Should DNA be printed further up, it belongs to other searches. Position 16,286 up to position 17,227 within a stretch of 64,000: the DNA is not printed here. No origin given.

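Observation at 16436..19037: Two paralogous XRE-HTH regulators sharing an unrecognised ~140-aa C-terminal domain, arranged divergently around the small-gene cassette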

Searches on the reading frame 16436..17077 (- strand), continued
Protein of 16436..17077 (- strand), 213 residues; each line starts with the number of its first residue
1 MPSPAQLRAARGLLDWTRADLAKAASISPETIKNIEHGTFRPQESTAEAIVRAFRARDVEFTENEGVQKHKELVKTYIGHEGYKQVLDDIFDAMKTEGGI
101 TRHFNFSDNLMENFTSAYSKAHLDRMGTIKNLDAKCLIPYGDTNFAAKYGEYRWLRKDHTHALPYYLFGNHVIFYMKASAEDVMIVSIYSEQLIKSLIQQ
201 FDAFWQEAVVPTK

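Call 29: find_encoding_contigs(protein=P0165, flank=6000, max_places=3)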
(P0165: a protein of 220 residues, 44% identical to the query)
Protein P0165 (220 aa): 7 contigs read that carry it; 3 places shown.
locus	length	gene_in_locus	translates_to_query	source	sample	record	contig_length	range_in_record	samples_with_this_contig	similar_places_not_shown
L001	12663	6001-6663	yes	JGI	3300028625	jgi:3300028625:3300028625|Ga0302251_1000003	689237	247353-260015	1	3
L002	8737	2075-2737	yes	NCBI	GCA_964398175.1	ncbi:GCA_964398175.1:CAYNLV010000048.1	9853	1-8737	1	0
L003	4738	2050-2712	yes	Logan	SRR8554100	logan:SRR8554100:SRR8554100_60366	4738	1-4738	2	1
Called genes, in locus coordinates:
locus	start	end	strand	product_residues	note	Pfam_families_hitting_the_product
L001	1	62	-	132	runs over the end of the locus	-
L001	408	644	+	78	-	-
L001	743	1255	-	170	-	PF20057:DUF6456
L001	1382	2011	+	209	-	PF12844:HTH_19, PF13443:HTH_26, PF13560:HTH_31, PF01381:HTH_3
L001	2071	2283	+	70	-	-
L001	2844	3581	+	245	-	-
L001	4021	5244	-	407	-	PF00079:Serpin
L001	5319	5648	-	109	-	-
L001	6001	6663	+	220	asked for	PF01381:HTH_3, PF12844:HTH_19 (weak), PF13560:HTH_31 (weak)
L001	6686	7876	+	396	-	PF10017:Methyltransf_33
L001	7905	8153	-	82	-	PF01155:HypA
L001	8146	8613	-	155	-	PF01750:HycI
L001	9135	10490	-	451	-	PF00374:NiFeSe_Hases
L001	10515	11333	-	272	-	PF01058:Oxidored_q6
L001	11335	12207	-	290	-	PF00175:NAD_binding_1, PF10418:DHODB_Fe-S_bind (weak)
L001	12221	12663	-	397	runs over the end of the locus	PF12838:Fer4_7 (faint), PF13183:Fer4_8 (faint), PF13534:Fer4_17 (faint), PF13746:Fer4_18 (faint), PF12797:Fer4_2 (faint), PF13237:Fer4_10 (faint), PF17179:Fer4_22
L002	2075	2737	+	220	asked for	PF01381:HTH_3, PF12844:HTH_19 (weak), PF13560:HTH_31 (weak)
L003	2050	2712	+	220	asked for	PF01381:HTH_3, PF12844:HTH_19 (weak), PF13560:HTH_31 (weak)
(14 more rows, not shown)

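Call 30: find_encoding_contigs(protein=P0182, flank=6000, max_places=2)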
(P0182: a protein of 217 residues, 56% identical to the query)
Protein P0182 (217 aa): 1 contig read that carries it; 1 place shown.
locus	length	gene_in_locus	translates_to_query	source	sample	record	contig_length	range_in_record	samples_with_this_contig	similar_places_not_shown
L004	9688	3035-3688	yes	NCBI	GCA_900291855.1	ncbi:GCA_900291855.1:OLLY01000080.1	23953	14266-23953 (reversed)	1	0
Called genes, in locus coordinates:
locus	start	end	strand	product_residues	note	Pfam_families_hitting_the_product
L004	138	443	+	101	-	PF09538:FYDLN_acid, PF12760:Zn_ribbon_IS1595 (faint)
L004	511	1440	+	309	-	PF00534:Glycos_transf_1, PF13692:Glyco_trans_1_4 (weak)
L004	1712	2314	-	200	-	PF24575:TPR_Slam (faint), PF00515:TPR_1 (weak), PF07719:TPR_2 (weak), PF13181:TPR_8 (faint), PF13374:TPR_10 (faint), PF13424:TPR_12 (faint), PF13428:TPR_14 (faint), PF13414:TPR_11, +5 more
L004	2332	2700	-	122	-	-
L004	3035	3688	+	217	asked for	PF13560:HTH_31, PF01381:HTH_3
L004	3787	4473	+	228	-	PF23169:HalD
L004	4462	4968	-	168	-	PF00583:Acetyltransf_1, PF13673:Acetyltransf_10 (weak), PF13508:Acetyltransf_7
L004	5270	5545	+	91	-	-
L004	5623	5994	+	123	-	-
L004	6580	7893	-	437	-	PF03721:UDPG_MGDP_dh_N, PF00984:UDPG_MGDP_dh, PF03720:UDPG_MGDP_dh_C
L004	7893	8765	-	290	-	PF00483:NTP_transferase, PF12804:NTP_transf_3 (weak)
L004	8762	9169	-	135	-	PF05635:23S_rRNA_IVP, PF22296:bAvd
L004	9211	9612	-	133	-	PF00072:Response_reg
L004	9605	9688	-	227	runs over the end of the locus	PF13717:Zn_ribbon_4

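Call 31: find_encoding_contigs(protein=P0238, flank=6000, max_places=2)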
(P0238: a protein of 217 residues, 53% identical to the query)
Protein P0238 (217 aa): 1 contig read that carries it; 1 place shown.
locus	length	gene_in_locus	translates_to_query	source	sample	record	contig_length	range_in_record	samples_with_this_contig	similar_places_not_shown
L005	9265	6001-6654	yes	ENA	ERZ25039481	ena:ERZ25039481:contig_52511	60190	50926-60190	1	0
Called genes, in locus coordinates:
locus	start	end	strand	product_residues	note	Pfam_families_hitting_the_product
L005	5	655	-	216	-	PF11987:IF-2, PF03144:GTP_EFTU_D2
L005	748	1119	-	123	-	PF22042:EF-G_D2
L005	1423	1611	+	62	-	-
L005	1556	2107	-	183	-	PF04760:IF2_N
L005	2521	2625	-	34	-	-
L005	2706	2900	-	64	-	-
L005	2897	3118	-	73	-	-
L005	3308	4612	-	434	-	PF00575:S1 (weak), PF13184:KH_NusA_1st, PF26594:KH_NusA_2nd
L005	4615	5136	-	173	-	-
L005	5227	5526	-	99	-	PF02576:RimP_N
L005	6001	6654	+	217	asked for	PF13560:HTH_31 (weak), PF01381:HTH_3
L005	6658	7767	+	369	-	-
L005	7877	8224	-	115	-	PF02852:Pyr_redox_dim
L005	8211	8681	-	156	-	PF07992:Pyr_redox_2, PF00070:Pyr_redox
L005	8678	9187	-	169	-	PF03486:HI0933_like (faint), PF07992:Pyr_redox_2, PF00890:FAD_binding_2 (weak), PF01134:GIDA (weak), PF12831:FAD_oxidored, PF13450:NAD_binding_8 (weak)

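Call 32: find_encoding_contigs(protein=P0211, flank=6000, max_places=2)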
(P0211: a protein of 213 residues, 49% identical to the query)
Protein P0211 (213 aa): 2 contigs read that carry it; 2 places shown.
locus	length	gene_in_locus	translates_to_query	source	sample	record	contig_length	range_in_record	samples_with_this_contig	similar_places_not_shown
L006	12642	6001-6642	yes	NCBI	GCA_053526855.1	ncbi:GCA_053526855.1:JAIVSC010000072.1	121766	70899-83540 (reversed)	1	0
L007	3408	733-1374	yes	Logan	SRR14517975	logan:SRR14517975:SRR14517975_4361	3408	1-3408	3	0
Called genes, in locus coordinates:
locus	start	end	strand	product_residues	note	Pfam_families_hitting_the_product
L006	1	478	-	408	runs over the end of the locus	PF05065:Phage_capsid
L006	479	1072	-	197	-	PF04586:Peptidase_S78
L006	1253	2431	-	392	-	PF04860:Phage_portal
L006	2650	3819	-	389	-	PF03237:Terminase_6N, PF17289:Terminase_6C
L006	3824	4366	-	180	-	-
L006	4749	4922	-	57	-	-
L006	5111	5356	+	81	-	-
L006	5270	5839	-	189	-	PF20057:DUF6456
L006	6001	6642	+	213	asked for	PF13560:HTH_31, PF01381:HTH_3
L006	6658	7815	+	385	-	-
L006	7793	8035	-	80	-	PF01155:HypA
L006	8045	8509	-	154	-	PF01750:HycI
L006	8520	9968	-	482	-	PF00374:NiFeSe_Hases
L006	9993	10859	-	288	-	PF01058:Oxidored_q6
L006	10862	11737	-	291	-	PF00175:NAD_binding_1, PF10418:DHODB_Fe-S_bind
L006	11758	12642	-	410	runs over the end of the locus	PF12838:Fer4_7 (faint), PF13183:Fer4_8 (faint), PF13484:Fer4_16 (faint), PF13534:Fer4_17 (faint), PF13746:Fer4_18 (faint), PF25160:LdpA_Fe-S-bd (faint), PF12797:Fer4_2 (faint), PF17179:Fer4_22, +1 more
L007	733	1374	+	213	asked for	PF13560:HTH_31, PF01381:HTH_3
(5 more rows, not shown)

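Call 34: predict_structure(alignment_id=A3)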
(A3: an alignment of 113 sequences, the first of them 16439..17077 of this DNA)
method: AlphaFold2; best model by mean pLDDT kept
length: 213 residues; sequences in the alignment: 113
mean_pLDDT: 92.0   pTM: 0.69
mean pLDDT of the five models: 92.0, 91.9, 91.8, 90.8, 90.7
residues with pLDDT >= 90: 165; 70-90: 42; 50-70: 6; < 50: 0
segments of 3 or more residues with pLDDT < 50: none
pLDDT, mean of each block of 10 residues (from residue 1): 94 96 96 93 93 92 91 88 93 94 85 77 96 96 92 94 93 87 91 97 97 87
secondary structure, 60 per line:
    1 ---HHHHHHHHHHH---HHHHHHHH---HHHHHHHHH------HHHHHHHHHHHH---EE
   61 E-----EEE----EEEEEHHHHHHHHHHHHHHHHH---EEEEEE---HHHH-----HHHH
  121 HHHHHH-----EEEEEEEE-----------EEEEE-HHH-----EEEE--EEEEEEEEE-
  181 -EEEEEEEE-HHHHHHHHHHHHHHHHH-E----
elements in order: H4-14 H18-25 H29-37 H44-55 E59-61 E67-69 E74-78 H79-95 E99-104 H108-111 H117-126 E132-139 E151-155 E165-168 E171-179 E182-189 H191-207
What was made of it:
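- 16436..17077 (-): Reg1, 213 aa: XRE-HTH plus a TrmB-like, HKD-less PLD-fold domain. AF2 model with pLDDT 92 (call 34).
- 16913..17068 (-): Reg1 HTH domain, aa 4-55. The recognition helix is ............... Helices 4-14, 18-25, 29-37 and 44-55 in the model (call 34).
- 16454..16864 (-): Reg1 C-terminal PLD-fold domain, aa ~72-208. Beta-alpha-beta... topology in the model (call 34).
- On TrmB family: There is no long helix (call 34).
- Closest known: TrmB family regulators. Different: There is no long dimerisation helix between the domains in the model (call 34).
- Fold: AF2 pLDDT 92, pTM 0.69 (call 34).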

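Call 37: fold_search(model_id=the predicted structure, library=pdb)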
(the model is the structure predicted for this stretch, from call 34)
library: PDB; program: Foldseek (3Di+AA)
matches with E <= 10: 917; with E <= 0.001: 13
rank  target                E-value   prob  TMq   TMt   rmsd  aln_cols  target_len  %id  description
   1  5bpd_D                2.3e-06  1.00  0.41  0.34  19.7       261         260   14  Structure of TrmBL2, an archaeal chromatin protein, shows a novel mode of DNA binding. (released 2015-09-02)
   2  5bpi_C                2.8e-06  1.00  0.41  0.35  11.2       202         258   14  Structure of TrmBL2, an archaeal chromatin protein, shows a novel mode of DNA binding. (released 2015-09-02)
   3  5bpd_C                4.0e-06  1.00  0.42  0.36  19.4       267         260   14  Structure of TrmBL2, an archaeal chromatin protein, shows a novel mode of DNA binding. (released 2015-09-02)
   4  5bpi_D                5.8e-06  1.00  0.42  0.36  17.8       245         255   13  Structure of TrmBL2, an archaeal chromatin protein, shows a novel mode of DNA binding. (released 2015-09-02)
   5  6ehi_A                2.4e-05  1.00  0.43  0.56   5.5       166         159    7  NucT from Helicobacter pylori (released 2018-01-17)
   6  6ehi_B                3.7e-05  1.00  0.42  0.55   5.5       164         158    7  NucT from Helicobacter pylori (released 2018-01-17)
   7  1byr                  4.4e-05  1.00  0.44  0.58   5.2       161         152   16  CRYSTAL STRUCTURE OF A PHOSPHOLIPASE D FAMILY MEMBER, NUC FROM SALMONELLA TYPHIMURIUM (released 1999-10-19)
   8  6ehi_D                8.6e-05  1.00  0.44  0.56   5.3       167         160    8  NucT from Helicobacter pylori (released 2018-01-17)
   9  4ggk                  1.4e-04  1.00  0.39  0.49   6.0       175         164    9  Crystal structure of Zucchini from mouse (mZuc / PLD6 / MitoPLD) bound to tungstate (released 2012-10-10)
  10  4ggj                  3.7e-04  1.00  0.42  0.52   5.1       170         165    8  Crystal structure of Zucchini from mouse (mZuc / PLD6 / MitoPLD) (released 2012-10-10)
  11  8v07_D                4.0e-04  1.00  0.45  0.25   4.8       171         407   11  Crystal structure of mouse PLD3 co-crystallized with 5'Pi-ssDNA for 30 days (released 2024-03-13)
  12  4yba_B                6.1e-04  1.00  0.30  0.78   2.0        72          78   28  The structure of the C.Kpn2I controller protein (released 2016-03-02)
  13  4yba_A                7.3e-04  1.00  0.28  0.75   2.4        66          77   29  The structure of the C.Kpn2I controller protein (released 2016-03-02)
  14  4urj_D                1.1e-03  1.00  0.40  0.48   6.6       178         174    9  Crystal structure of human BJ-TSA-9 (released 2014-10-01)
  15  4urj_C                1.5e-03  1.00  0.38  0.45   6.9       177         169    8  Crystal structure of human BJ-TSA-9 (released 2014-10-01)
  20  2f5t_X                6.6e-03  1.00  0.42  0.39   4.7       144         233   10  Crystal Structure of the sugar binding domain of the archaeal transcriptional regulator TrmB (released 2006-02-21)
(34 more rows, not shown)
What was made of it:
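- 16436..17077 (-): Foldseek matches to TrmBL2 and PLD-family proteins (call 37).
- On TrmB family: Foldseek on the pLDDT-92 model gives TrmBL2 5bpd/5bpi at E=2.3e-6 to 5.8e-6 and TrmB 2f5t at E=6.6e-3 (calls 34, 37).
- On LexA/CI S24 peptidase, ImmA/IrrE M78, cupin-type sensor domains: The fold is PLD-like (call 37).
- Closest known: TrmB family regulators. Same: Best structural matches are TrmBL2 and TrmB (call 37).
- Closest known: PLD-superfamily nucleases and phosphodiesterases. Same: Single-domain PLD fold of ~150 aa (call 37).
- Foldseek against PDB gives TrmBL2 at 2e-6, NucT, Nuc, Zucchini, PLD3, and the TrmB sugar-binding domain at 6.6e-3 (call 37). TrmBL2 is the top structural hit (call 37).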

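Call 39: find_related_loci(query=A3, collection=genome_contigs, flank=6000)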
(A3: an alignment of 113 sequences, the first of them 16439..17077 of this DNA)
Query A3 (213 aa) in genome_contigs; peptide patterns used: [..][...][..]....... (x = any residue, [..] = any of these).
268 stretches matched a pattern; 108 encode a relative of the query (tblastn E <= 1e-3); the best 80 are kept; 80 distinct loci.
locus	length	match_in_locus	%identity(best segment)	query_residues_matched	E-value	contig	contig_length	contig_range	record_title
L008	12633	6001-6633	57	3-213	2e-79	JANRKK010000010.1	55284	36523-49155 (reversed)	MAG: Alphaproteobacteria bacterium isolate bins.322 k141_1945260, whole genome shotgun sequence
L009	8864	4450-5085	51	1-209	2e-71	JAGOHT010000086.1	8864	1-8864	MAG: Alphaproteobacteria bacterium isolate Go_SlAct_bin_533 Go_SlAct_41365_length_8864_cov_4.387891, whole genome shotgu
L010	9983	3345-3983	49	1-213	6e-70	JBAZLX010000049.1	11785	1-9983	MAG: Bdellovibrionales bacterium isolate SO_2017_LW4_25 scaffold_10494_c1_LW137-91_2017, whole genome shotgun sequence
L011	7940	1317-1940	50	1-209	1e-66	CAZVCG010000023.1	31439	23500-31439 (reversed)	MAG TPA_asm: uncultured Rhodospirillaceae bacterium isolate SRP290908_co2_189 genome assembly, contig: NODE_1724_length_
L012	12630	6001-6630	50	1-211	1e-66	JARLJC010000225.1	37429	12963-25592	MAG: Alphaproteobacteria bacterium isolate MAG_CA1 MetaCoAG_Bin_1_Anoxic_k141_1604101, whole genome shotgun sequence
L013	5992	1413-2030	49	3-209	2e-64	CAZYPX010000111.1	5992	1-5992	MAG TPA_asm: uncultured Rhodospirillaceae bacterium isolate binchicken_co168_333 genome assembly, contig: NODE_19811_len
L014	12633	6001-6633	46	3-213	3e-59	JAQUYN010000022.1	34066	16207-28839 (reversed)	MAG: Alphaproteobacteria bacterium isolate STD2_238 NODE_4474_length_34066_cov_3.634756_Sandtown_D2, whole genome shotgu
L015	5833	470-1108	45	1-213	1e-58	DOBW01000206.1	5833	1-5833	MAG TPA_asm: Rhodospirillaceae bacterium isolate UBA9219 contig_227224, whole genome shotgun sequence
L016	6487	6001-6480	56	1-160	2e-58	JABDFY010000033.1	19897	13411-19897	MAG: Alphaproteobacteria bacterium isolate BWOrgControl_Nextera19_MAG3 3300020995.a:Ga0206811_1087, whole genome shotgun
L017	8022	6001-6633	42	3-213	9e-57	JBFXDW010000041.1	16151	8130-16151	MAG: Bdellovibrionales bacterium isolate CA_2019_TPIn_101 NODE_12198_length_16151_cov_5.462619_TPIn, whole genome shotgu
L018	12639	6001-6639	44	1-208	2e-50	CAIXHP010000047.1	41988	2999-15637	MAG: uncultured proteobacterium isolate I2_bin-116 genome assembly, contig: bin-116:47/70, whole genome shotgun sequence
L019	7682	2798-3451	45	1-208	2e-50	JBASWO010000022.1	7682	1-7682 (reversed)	MAG: Alphaproteobacteria bacterium isolate MFD03231_ilm_asm_bin56 k127_36867, whole genome shotgun sequence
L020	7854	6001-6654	44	3-208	8e-50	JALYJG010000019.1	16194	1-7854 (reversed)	MAG: Pseudomonadota bacterium isolate HIE bin45 SD1477_NODE_312_length_16194_cov_0.992282, whole genome shotgun sequence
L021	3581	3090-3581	52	1-164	1e-49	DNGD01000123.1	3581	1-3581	MAG TPA_asm: Rhodospirillaceae bacterium isolate UBA8914 contig_213290, whole genome shotgun sequence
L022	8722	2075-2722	44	1-208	2e-49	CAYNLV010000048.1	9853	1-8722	MAG TPA_asm: uncultured Rhodospirillaceae bacterium isolate binchicken_co117_449 genome assembly, contig: NODE_12261_len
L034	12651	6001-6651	40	1-206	1e-43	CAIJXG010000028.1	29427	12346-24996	MAG: uncultured proteobacterium isolate Kiruna_bin-02063 genome assembly, contig: bin-02063:028/141, whole genome shotgu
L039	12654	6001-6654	40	1-208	1e-42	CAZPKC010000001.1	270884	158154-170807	MAG TPA_asm: uncultured Rhodospirillaceae bacterium isolate binchicken_co3_43 genome assembly, contig: NODE_36_length_27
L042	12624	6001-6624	41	1-206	2e-40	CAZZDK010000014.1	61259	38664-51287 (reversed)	MAG TPA_asm: uncultured Rhodospirillaceae bacterium isolate SRP290908_co1_67 genome assembly, contig: NODE_470_length_61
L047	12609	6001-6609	33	3-206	1e-30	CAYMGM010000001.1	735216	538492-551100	MAG TPA_asm: uncultured Rhodospirillaceae bacterium isolate SRP216815_co1_251 genome assembly, contig: NODE_1_length_735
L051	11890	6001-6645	30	1-211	3e-23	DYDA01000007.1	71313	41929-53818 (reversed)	MAG TPA_asm: Micavibrio sp. isolate IMS_BF NODE_30_length_71331_cov_10.9546, whole genome shotgun sequence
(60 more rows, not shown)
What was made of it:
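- Several paralogues occur per genome (call 39).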

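Call 49: search_protein_families(library=pfam, proteins=[L039:6705-7625:+, L019:3494-4555:+, L034:6676-7887:+, L001:6686-7876:+, L006:6658-7815:+, L014:6648-7931:+, L010:4006-5160:+, L008:6661-7806:+, L012:6665-7849:+, L051:6699-7724:+], max_evalue=0.1)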
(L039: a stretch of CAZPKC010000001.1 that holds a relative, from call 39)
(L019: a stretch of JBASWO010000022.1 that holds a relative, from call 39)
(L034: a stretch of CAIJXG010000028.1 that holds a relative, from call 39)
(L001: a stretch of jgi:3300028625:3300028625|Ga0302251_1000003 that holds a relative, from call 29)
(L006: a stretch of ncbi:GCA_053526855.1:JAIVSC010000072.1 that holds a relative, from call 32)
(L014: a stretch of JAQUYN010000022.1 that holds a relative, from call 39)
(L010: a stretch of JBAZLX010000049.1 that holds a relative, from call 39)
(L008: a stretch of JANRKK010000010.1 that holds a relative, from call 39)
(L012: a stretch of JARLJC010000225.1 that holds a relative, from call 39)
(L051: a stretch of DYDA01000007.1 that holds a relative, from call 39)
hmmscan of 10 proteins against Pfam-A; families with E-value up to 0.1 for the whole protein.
L039:6705-7625:+ (306 aa): 0 families

L019:3494-4555:+ (353 aa): 0 families

L034:6676-7887:+ (403 aa): 1 family
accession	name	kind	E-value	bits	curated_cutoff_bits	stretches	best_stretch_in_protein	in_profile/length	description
PF10017.15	Methyltransf_33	-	1.9e-11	44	23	1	74-248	28-192/304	Histidine-specific methyltransferase, SAM-dependent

L001:6686-7876:+ (396 aa): 1 family
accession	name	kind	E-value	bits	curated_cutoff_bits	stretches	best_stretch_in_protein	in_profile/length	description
PF10017.15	Methyltransf_33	-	2.1e-15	57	23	1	93-363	38-289/304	Histidine-specific methyltransferase, SAM-dependent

L006:6658-7815:+ (385 aa): 0 families

L014:6648-7931:+ (427 aa): 0 families

L010:4006-5160:+ (384 aa): 2 families
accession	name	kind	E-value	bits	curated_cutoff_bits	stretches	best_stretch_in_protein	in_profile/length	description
PF00583.31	Acetyltransf_1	-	8e-06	26.6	20.7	1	84-149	34-97/116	Acetyltransferase (GNAT) family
PF13508.13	Acetyltransf_7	-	0.0056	17.5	27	1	95-178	12-83/84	Acetyltransferase (GNAT) domain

L008:6661-7806:+ (381 aa): 1 family
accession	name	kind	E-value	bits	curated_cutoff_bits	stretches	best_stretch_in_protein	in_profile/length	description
PF00583.31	Acetyltransf_1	-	0.0022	18.7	20.7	1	56-142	3-79/116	Acetyltransferase (GNAT) family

L012:6665-7849:+ (394 aa): 0 families

L051:6699-7724:+ (341 aa): 1 family
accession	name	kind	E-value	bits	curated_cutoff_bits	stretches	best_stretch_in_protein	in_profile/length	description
PF10017.15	Methyltransf_33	-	9.9e-32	110.6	23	1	57-312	42-296/304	Histidine-specific methyltransferase, SAM-dependent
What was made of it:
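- The cargo proteins are 300-430 aa and resemble metabolic enzymes (EgtD-like Methyltransf_33, double GNAT) rather than known toxins (call 49).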

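Call 57: search_solved_structures(query=A5, max_evalue=1)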
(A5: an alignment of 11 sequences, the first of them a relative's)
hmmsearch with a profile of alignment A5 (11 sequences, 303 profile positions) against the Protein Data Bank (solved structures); distinct sequences matched with E-value up to 1: 1.
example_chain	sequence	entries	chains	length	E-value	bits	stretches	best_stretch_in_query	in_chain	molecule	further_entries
4mbu_A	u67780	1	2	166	0.09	15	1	14-51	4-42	Similar to N-acetyltransferase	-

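Call 58: search_solved_structures(query=A6, max_evalue=1)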
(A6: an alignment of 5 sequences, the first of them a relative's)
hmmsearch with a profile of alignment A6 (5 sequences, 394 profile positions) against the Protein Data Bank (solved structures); distinct sequences matched with E-value up to 1: 0.
